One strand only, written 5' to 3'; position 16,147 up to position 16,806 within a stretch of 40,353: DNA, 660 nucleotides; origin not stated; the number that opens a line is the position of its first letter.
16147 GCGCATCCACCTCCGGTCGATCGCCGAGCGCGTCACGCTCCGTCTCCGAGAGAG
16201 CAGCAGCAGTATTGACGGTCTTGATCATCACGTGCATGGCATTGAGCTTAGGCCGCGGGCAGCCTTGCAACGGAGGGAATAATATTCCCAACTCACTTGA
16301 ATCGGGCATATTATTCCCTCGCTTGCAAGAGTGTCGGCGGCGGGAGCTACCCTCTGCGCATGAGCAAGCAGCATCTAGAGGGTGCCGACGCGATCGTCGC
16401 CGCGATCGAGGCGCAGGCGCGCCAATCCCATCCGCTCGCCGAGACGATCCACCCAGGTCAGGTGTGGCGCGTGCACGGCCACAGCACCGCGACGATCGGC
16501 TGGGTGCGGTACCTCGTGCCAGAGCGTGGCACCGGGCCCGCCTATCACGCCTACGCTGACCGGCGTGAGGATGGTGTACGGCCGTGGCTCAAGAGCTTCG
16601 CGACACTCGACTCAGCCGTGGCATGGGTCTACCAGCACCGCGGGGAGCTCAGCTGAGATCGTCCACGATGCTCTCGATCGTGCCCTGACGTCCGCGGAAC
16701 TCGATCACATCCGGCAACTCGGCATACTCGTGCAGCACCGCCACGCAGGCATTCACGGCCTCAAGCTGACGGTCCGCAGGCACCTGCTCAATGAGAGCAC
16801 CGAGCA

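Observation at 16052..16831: Three-gene accessory cassette in the prophage 'moron/defence' slot between lysis genes and attP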

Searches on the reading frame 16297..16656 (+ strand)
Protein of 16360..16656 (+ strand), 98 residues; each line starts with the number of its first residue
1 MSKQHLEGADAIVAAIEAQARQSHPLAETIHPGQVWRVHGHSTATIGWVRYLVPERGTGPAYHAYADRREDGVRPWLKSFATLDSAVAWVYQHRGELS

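Call 5: search_protein_families(library=pfam, proteins=[window:16360-16656:+, window:16297-16656:+], max_evalue=1)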
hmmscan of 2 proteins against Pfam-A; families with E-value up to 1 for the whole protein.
window:16360-16656:+ (98 aa): 0 families

window:16297-16656:+ (119 aa): 1 family
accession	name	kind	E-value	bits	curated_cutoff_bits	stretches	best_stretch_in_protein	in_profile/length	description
PF02148.25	zf-UBP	-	0.11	13.2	22.7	1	3-60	9-53/63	Zn-finger in ubiquitin-hydrolases and other protein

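Call 6: search_protein_families(library=phrogs, proteins=[window:16360-16656:+], max_evalue=1)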
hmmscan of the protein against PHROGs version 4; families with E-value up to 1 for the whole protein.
window:16360-16656:+ (98 aa): 1 family
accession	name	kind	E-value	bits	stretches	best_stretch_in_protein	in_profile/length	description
phrog_7310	-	unknown function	0.4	11.3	1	80-97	62-79/118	-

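Call 11: search_dna_similar(query=window:16360-16656:+, collection=phages, mode=protein, max_evalue=1, max_rows=20)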
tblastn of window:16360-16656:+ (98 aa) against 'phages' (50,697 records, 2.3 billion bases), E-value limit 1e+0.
No match.

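Call 12: find_homologous_proteins(query=window:16360-16656:+, max_evalue=0.01)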
Query window:16360-16656:+ (98 aa): 5 proteins with E <= 0.01 among 5 candidates.
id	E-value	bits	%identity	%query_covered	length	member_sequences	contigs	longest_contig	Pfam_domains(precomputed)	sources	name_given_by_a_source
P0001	2.6e-59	215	99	100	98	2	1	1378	-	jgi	jgi:hypothetical protein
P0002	4.2e-39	151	72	99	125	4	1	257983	-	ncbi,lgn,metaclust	metaclust:status=active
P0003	6.4e-39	150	69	100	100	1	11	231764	-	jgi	jgi:hypothetical protein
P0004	4.6e-36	141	66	99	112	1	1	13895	-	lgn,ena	-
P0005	6.1e-36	140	68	99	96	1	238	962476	-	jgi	jgi:hypothetical protein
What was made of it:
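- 16360..16656 (+): Gene B: 98 aa, neutral, 7 His. It is the anchor gene of the slot and a member of an unannotated alpha-beta5-alpha family. Five close homologues (call 12).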

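Call 13: find_encoding_contigs(protein=P0002, flank=8000, max_places=4)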
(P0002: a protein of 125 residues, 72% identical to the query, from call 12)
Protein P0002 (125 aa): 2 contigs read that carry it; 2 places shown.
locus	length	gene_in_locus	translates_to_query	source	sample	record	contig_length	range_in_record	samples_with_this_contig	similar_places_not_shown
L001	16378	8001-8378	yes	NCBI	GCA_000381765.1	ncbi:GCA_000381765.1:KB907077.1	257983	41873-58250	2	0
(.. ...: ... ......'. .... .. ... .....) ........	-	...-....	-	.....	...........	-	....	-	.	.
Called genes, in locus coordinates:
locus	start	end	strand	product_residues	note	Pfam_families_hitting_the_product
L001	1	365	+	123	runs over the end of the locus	-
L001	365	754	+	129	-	-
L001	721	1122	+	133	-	-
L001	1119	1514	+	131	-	-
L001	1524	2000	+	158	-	-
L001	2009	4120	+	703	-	PF00704:Glyco_hydro_18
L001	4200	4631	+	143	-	PF01471:PG_binding_1 (faint)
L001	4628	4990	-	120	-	-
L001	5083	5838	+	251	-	PF01471:PG_binding_1 (faint)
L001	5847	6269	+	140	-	-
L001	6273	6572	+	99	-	-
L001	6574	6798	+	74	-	-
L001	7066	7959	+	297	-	PF12686:DUF3800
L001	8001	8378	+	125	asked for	-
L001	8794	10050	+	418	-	-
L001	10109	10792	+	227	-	-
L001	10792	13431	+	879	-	PF08021:FAD_binding_9, PF04954:SIP, PF13401:AAA_22 (faint), PF00664:ABC_membrane, PF13191:AAA_16 (faint), PF00005:ABC_tran, PF02463:SMC_N (faint)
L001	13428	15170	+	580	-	PF00005:ABC_tran, PF02463:SMC_N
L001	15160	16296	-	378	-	PF13515:FUSC_2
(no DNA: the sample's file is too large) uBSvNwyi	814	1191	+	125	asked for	-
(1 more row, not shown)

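Call 14: find_encoding_contigs(protein=P0003, flank=8000, max_places=4)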
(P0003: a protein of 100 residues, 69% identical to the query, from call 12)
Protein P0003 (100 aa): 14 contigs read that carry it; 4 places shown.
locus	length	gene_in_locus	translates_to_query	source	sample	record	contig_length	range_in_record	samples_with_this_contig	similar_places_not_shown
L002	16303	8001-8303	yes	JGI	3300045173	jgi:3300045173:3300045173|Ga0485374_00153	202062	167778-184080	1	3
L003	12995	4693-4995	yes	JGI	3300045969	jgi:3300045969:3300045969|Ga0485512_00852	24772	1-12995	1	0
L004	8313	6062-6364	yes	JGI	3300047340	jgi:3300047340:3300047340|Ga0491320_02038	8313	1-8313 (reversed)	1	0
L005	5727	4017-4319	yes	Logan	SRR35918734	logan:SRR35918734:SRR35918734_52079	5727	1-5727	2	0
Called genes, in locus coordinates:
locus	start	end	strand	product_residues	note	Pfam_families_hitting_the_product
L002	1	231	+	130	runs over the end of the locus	-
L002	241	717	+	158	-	-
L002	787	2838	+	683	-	PF00704:Glyco_hydro_18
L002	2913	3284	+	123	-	PF01471:PG_binding_1 (faint)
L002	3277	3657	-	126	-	-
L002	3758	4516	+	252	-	PF01471:PG_binding_1 (faint)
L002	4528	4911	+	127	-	-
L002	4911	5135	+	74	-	PF16945:Phage_r1t_holin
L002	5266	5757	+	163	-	PF22014:DUF6932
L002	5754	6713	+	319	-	-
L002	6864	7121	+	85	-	-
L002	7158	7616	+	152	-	PF03013:Pyr_excise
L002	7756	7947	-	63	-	-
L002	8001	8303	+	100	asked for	-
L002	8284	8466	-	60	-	-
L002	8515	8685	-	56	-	-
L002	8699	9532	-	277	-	PF00589:Phage_integrase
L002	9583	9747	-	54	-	-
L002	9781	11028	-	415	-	PF13520:AA_permease_2, PF00324:AA_permease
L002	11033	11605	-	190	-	PF01327:Pep_deformylase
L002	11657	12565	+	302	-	PF05653:Mg_trans_NIPA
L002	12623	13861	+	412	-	PF13439:Glyco_transf_4, PF13477:Glyco_trans_4_2, PF13579:Glyco_trans_4_4, PF20706:GT4-conflict (weak), PF00534:Glycos_transf_1, PF13692:Glyco_trans_1_4, PF13524:Glyco_trans_1_2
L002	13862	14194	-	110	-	PF01910:Thiamine_BP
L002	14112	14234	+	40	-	-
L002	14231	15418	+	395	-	PF00696:AA_kinase, PF01472:PUA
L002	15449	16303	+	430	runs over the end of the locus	PF00171:Aldedh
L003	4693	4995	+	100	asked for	-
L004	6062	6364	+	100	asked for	-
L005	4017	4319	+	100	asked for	-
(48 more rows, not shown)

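Call 15: find_encoding_contigs(protein=P0005, flank=8000, max_places=5)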
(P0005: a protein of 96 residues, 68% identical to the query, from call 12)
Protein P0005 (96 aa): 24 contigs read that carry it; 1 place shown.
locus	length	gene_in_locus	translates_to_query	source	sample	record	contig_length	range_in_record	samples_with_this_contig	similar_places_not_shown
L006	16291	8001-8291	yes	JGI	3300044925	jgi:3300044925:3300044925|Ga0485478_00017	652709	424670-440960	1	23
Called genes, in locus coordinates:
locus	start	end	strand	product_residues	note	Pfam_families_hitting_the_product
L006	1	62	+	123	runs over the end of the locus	-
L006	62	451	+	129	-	-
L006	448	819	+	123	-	-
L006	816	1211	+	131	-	-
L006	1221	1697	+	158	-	-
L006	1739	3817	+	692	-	PF00704:Glyco_hydro_18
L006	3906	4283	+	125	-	PF01471:PG_binding_1 (faint)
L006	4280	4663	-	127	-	-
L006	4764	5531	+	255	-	PF01471:PG_binding_1 (faint)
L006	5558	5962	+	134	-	-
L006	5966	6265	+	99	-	-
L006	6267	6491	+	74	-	-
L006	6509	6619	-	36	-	-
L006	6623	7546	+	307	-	-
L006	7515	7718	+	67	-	-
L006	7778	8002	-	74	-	-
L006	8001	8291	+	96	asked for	-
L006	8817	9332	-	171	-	-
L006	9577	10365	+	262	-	PF13622:4HBT_3, PF20789:4HBT_3C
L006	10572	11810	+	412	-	PF01699:Na_Ca_ex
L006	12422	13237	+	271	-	PF00293:NUDIX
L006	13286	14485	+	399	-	PF10509:GalKase_gal_bdg, PF00288:GHMP_kinases_N, PF08544:GHMP_kinases_C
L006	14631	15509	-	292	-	PF00763:THF_DHG_CYH, PF02882:THF_DHG_CYH_C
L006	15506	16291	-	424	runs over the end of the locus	PF00464:SHMT, PF01041:DegT_DnrJ_EryC1 (weak)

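Call 22: find_related_loci(query=A1, collection=genome_contigs, flank=6000)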
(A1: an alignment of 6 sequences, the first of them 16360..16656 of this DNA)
Query A1 (98 aa) in genome_contigs; peptide patterns used: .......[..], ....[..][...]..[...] (x = any residue, [..] = any of these).
40 stretches matched a pattern; 1 encode a relative of the query (tblastn E <= 1e-3); 1 distinct loci.
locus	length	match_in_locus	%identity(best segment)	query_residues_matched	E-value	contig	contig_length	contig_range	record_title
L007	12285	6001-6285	72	1-97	1e-44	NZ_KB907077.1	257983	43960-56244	[Zimmermannella] faecalis ATCC 13722 strain B187 G328DRAFT_scaffold00004.4, whole genome shotgun sequence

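Call 28: search_protein_representatives(alignment_id=A1)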
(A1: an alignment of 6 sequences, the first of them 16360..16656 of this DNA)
Query: 6 sequences, 96 profile positions. Proteins with E-value up to 0.001 (for the whole library): 23; up to 1e-10: 6; up to 1e-30: 1. The best 23 are listed.
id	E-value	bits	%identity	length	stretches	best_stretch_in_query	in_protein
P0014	3.3e-42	158.6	-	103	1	2-96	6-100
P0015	7.2e-26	106.2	-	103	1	2-95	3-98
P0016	8.5e-22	93.2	-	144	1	21-94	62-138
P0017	1.6e-17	79.4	-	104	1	13-96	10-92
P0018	7.0e-14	67.8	-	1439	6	48-96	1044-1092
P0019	2.3e-11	59.7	-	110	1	7-95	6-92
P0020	2.0e-10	56.7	-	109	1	1-96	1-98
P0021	5.5e-10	55.3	-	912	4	14-65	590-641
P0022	9.9e-09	51.3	-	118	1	21-95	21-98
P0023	2.3e-08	50.1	-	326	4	47-91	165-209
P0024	2.7e-07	46.7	-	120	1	18-95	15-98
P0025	5.0e-07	45.8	-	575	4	48-93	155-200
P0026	1.2e-06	44.6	-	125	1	23-95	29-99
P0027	1.1e-05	41.5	-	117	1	15-95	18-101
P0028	1.6e-05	41.0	-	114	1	8-95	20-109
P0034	4.8e-04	36.3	-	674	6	48-83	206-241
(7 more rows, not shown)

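Call 30: search_protein_families(library=pfam, proteins=[P0018, P0021, P0023, P0025, P0034, P0016, P0014, P0015, P0017, P0019], max_evalue=0.1)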
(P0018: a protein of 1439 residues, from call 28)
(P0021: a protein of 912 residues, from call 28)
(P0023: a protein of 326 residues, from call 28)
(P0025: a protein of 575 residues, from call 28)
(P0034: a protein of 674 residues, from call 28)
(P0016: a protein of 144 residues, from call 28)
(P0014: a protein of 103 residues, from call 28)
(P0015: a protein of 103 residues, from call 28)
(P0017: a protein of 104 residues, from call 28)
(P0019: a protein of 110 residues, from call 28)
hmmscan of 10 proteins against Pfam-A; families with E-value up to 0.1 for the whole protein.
P0018 (1439 aa): 11 families
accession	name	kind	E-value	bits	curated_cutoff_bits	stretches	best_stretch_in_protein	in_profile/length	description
PF13306.12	LRR_5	-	8.9e-144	472.1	27.7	6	260-377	9-123/127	BspA type Leucine rich repeat region (6 copies)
PF19081.6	Ig_7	-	2.2e-15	57.1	27.3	3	946-990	11-53/84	Ig-like domain CHU_C associated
PF24316.1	Tli3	-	5.6e-14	53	27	0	1029-1078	55-104/129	T6SS Tli3 immunity protein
PF02012.26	BNR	-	1.6e-13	48.8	27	0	969-979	1-11/12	BNR/Asp-box repeat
PF03174.19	CHB_HEX_C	-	8.5e-11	42.1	23.6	0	688-721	35-67/76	Chitobiase/beta-hexosaminidase C-terminal domain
PF13855.12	LRR_8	-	1.3e-07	31.7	27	0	191-234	13-57/61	Leucine rich repeat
PF05725.18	FNIP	-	1.6e-07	31.7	21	0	284-323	2-39/44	FNIP Repeat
PF00801.26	PKD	-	9.1e-07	29.2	23.5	0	937-984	2-54/80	PKD domain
PF15902.12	Sortilin-Vps10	-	3.7e-06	26.4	33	1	692-808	3-122/446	Sortilin, neurotensin receptor 3,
PF01315.27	Ald_Xan_dh_C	-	0.00012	22.8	31.3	0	978-1018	20-60/110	Aldehyde oxidase and xanthine dehydrogenase, a/b hammerhead domain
PF13088.12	BNR_2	-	0.031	14.1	31.4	0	694-788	190-270/277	BNR repeat-like domain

P0021 (912 aa): 10 families
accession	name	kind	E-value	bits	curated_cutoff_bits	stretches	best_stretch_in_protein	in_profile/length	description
PF17789.7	MG4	-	3.4e-11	43.7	24.7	0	633-667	8-42/95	Macroglobulin domain MG4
PF23991.1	DUF7310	-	2.4e-07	31.6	40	3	276-332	1-53/83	Coiled-coil region of unknown function (DUF7310)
PF04912.19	Dynamitin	-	6.6e-07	29.4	31.8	0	263-314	245-302/396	Dynamitin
PF06825.17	HSBP1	-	1.4e-06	28.5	28.6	0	92-106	29-43/51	Heat shock factor binding protein 1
PF13012.11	MitMem_reg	-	4.9e-06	26.8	26.6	0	304-336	20-52/113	Maintenance of mitochondrial structure and function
PF02369.22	Big_1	-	9.9e-05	22.8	34.9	0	438-467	22-52/93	Bacterial Ig-like domain (group 1)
PF23161.1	HTH_RNase_II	-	0.00013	23.2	24.7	0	316-351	36-70/95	Double HTH domain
PF10779.14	XhlA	-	0.0058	17.2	34.7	0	290-330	8-46/67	Haemolysin XhlA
PF17252.7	DUF5319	-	0.009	16.7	27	0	357-375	6-24/121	Family of unknown function (DUF5319)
PF08954.16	Trimer_CC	-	0.019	15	27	0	115-128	36-49/52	Trimerisation motif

P0023 (326 aa): 5 families
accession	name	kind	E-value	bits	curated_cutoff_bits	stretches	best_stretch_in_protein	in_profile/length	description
PF17164.10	DUF5122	-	2.5e-10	40.9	27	0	159-188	3-30/36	Domain of unknown function (DUF5122) beta-propeller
PF07867.16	DUF1654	-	9.4e-05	22.5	27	0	232-267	25-60/70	Protein of unknown function (DUF1654)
PF12025.13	Phage_C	-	0.013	15.8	25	0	234-257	22-45/68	Phage protein C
PF06574.18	FAD_syn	-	0.079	13.2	27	0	161-186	109-134/158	FAD synthetase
PF07979.17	Intimin_C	-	0.099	13.5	27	0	116-162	50-96/101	Intimin C-type lectin domain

P0025 (575 aa): 3 families
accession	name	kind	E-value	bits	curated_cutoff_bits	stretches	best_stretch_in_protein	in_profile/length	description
PF00296.26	Bac_luciferase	-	0.0022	17.8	27.9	0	112-152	154-194/314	Luciferase-like monooxygenase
PF11218.13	DUF3011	-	0.0035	17.8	25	0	143-166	44-137/197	Protein of unknown function (DUF3011)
PF11455.13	MazE-like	-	0.048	14.1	22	0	137-157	13-33/65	Antitoxin MazE-like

P0034 (674 aa): 22 families
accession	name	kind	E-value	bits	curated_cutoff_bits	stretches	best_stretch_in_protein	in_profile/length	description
PF13927.12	Ig_3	-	1.2e-30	106.2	30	6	190-263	2-77/78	Immunoglobulin domain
PF07679.22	I-set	-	4.7e-26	91.1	23.7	5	484-565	1-84/90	Immunoglobulin I-set domain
PF22352.2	K319L-like_PKD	-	8e-16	58.3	27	4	212-275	22-81/84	K319L-like, PKD domain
PF00028.23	Cadherin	-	1.3e-12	48.4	28.8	0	397-476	25-91/93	Cadherin domain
PF19081.6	Ig_7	-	3.3e-08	34.2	27.3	0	187-248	1-57/84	Ig-like domain CHU_C associated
PF02012.26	BNR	-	2.3e-06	27.2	27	0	616-625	1-10/12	BNR/Asp-box repeat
PF23069.1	DUF7042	-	5.5e-06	26.8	27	0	632-663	68-96/123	Domain of unknown function (DUF7042)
PF23003.2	Fn1_2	-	3.8e-05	24.2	27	0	437-461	43-67/70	Fibronectin type I domain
PF11614.14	FixG_C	-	0.00017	22.2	25.6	0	266-317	40-91/119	IG-like fold at C-terminal of FixG, putative oxidoreductase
PF24316.1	Tli3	-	0.00037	21.3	27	0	607-629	78-100/129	T6SS Tli3 immunity protein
PF01540.21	Lipoprotein_7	-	0.00062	20.6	24.1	0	148-228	11-89/112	Adhesin lipoprotein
PF23904.1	DUF7246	-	0.0011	19.8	27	0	546-563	45-63/101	Domain of unknown function (DUF7246)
PF23429.1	DUF7116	-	0.0016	18.8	27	0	445-468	49-72/99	Family of unknown function (DUF7116)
PF20179.3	MSS51_C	-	0.0018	18.5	27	0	234-277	113-153/185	MSS51 C-terminal domain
PF04810.20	zf-Sec23_Sec24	-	0.0019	18.6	25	0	447-465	17-35/39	Sec23/Sec24 zinc finger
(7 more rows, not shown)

P0016 (144 aa): 0 families

P0014 (103 aa): 0 families

P0015 (103 aa): 0 families

P0017 (104 aa): 0 families

P0019 (110 aa): 0 families

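Call 39: predict_structure(alignment_id=A2)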
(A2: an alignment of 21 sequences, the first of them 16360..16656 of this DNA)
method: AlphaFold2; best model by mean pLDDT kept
length: 98 residues; sequences in the alignment: 21
mean_pLDDT: 88.6   pTM: 0.79
mean pLDDT of the five models: 88.6, 88.5, 87.8, 87.3, 87.0
residues with pLDDT >= 90: 63; 70-90: 28; 50-70: 5; < 50: 2
segments of 3 or more residues with pLDDT < 50: none
pLDDT, mean of each block of 10 residues (from residue 1): 61 89 95 94 90 84 93 93 97 90
secondary structure, 60 per line:
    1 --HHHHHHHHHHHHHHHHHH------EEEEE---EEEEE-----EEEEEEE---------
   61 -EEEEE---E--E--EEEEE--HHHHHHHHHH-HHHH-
elements in order: H3-20 E27-31 E35-39 E45-51 E62-66 E76-80 H83-92 H94-97
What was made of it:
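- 16360..16656 (+): The AlphaFold2 model has pLDDT 88.6 (call 39).
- On Recombination directionality factor (excisionase): The B fold is alpha-beta5-alpha (call 39).
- B has a confident fold prediction (call 39) and a family of about 18 small homologues (call 28).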

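Call 42: fold_search(model_id=the predicted structure, library=pdb)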
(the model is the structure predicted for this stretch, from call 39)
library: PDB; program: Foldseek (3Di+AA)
matches with E <= 10: 53; with E <= 0.001: 0
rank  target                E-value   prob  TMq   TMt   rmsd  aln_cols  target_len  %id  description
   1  2bn8                  1.4e+00  0.11  0.22  0.30  10.1        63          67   17  Solution Structure and interactions of the E .coli Cell Division Activator Protein CedA (released 2006-12-21)
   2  4eak_A                2.2e+00  0.06  0.24  0.25   9.2        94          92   13  Co-crystal structure of an AMPK core with ATP (released 2012-06-06)
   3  1l3a_C                2.6e+00  0.02  0.19  0.13  11.8        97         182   14  Structure of the plant transcriptional regulator PBF-2 (released 2002-06-26)
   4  8q5h_5                3.3e+00  0.03  0.18  0.18  13.2        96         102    7  Human KMN network (outer kinetochore) (released 2024-02-14)
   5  6usj_U                3.8e+00  0.06  0.26  0.23   7.0        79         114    6  Structure of two nucleosomes bridged by human PARP2 (released 2020-10-14)
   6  9ho5_A                4.0e+00  0.04  0.25  0.22  12.0        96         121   14  Crystal Structure of the Human Frataxin protein in complex with a tailored Camelid Nanobody 4A7 (released 2025-12-24)
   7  9f1c_DC               4.3e+00  0.03  0.20  0.14  10.8        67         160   10  Mammalian quaternary complex of a translating 80S ribosome, NAC, MetAP1 and NatA/E (released 2024-08-21)
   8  5da9_A                4.5e+00  0.02  0.19  0.05  10.1        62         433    8  ATP-gamma-S bound Rad50 from Chaetomium thermophilum in complex with the Rad50-binding domain of Mre11 (released 2016-03-02)
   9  4koq                  4.5e+00  0.02  0.19  0.14  11.9        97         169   14  Crystal Structure of WHY3 from Arabidopsis thaliana (released 2013-11-13)
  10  8ro1_TF               4.8e+00  0.04  0.25  0.07   9.2        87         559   11  Structure of the C. elegans Intron Lariat Spliceosome double-primed for disassembly (ILS'') (released 2024-08-07)
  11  9f1b_DC               4.8e+00  0.03  0.21  0.14  11.1        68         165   13  Mammalian ternary complex of a translating 80S ribosome, NAC and NatA/E (released 2024-08-21)
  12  9hhm_A                4.8e+00  0.03  0.23  0.06  24.7       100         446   18  Crystal structure of phosphatidyl inositol 4-kinase II beta in complex with HH5129 (released 2025-12-03)
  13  4kop_C                4.8e+00  0.02  0.19  0.15  11.2        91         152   11  Crystal Structure of WHY2 from Arabidopsis thaliana (released 2013-11-13)
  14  1l3a_A                4.8e+00  0.02  0.19  0.14  11.8        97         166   14  Structure of the plant transcriptional regulator PBF-2 (released 2002-06-26)
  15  6f1k_A                5.1e+00  0.06  0.26  0.23   7.0        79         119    6  Structure of ARTD2/PARP2 WGR domain bound to double strand DNA without 5'phosphate (released 2018-10-10)
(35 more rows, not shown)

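Call 46: fold_search(model_id=the predicted structure, library=viral)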
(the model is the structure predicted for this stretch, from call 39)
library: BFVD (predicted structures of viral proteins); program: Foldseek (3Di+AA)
matches with E <= 10: 447; with E <= 0.001: 0
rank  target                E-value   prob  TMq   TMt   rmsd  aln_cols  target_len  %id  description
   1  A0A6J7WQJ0            8.2e-02  0.97  0.48  0.63   6.1        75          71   15  Uncharacterized protein [uncultured Caudovirales phage]
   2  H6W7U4                8.8e-02  0.96  0.52  0.32   7.0       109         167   18  Uncharacterized protein [Escherichia phage FV3]
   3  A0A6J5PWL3            2.2e-01  0.57  0.44  0.09  19.0       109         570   20  Uncharacterized protein [uncultured Caudovirales phage]
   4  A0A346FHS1            2.5e-01  0.80  0.44  0.25   8.0        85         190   13  Uncharacterized protein [Erwinia phage SunLIRen]
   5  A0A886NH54            2.7e-01  0.38  0.36  0.27   7.7        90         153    8  (no name in the UniProt tables at hand)
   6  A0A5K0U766            2.8e-01  0.23  0.29  0.20   5.3        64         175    9  Uncharacterized protein [Yasminevirus sp. GU-2018]
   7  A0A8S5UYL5            3.2e-01  0.60  0.42  0.32   9.4        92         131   16  Uncharacterized protein [Phage sp. ctKtV17]
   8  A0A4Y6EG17            4.3e-01  0.92  0.40  0.64   2.2        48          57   19  Uncharacterized protein [Gordonia phage Coeur]
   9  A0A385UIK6            4.6e-01  0.16  0.28  0.15   8.8        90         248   20  Uncharacterized protein [Gordonia phage KidneyBean]
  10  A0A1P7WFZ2            4.9e-01  0.66  0.35  0.47   3.1        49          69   28  AP2/ERF domain-containing protein [Pectobacterium phage PhiM1]
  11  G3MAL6                4.9e-01  0.20  0.33  0.28  11.2       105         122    6  Gp475 [Bacillus phage G]
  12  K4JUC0                5.9e-01  0.47  0.45  0.22   8.9       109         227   16  Uncharacterized protein [Caulobacter phage CcrColossus]
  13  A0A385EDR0            5.9e-01  0.44  0.36  0.45   6.3        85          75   10  Uncharacterized protein [Caulobacter phage CcrPW]
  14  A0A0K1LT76            5.9e-01  0.25  0.35  0.22   9.8        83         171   13  Uncharacterized protein [Mycobacterium phage Madruga]
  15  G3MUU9                6.3e-01  0.41  0.42  0.46   7.3       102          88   19  Uncharacterized protein [Escherichia phage Bp7]
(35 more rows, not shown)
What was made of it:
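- BFVD gave recurrent but non-significant matches of about 50 aa between B and AP2-type or integrase-associated domains (call 46).
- Tried and rejected: In BFVD the best E-value was 0.08, to an uncharacterised protein (call 46).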
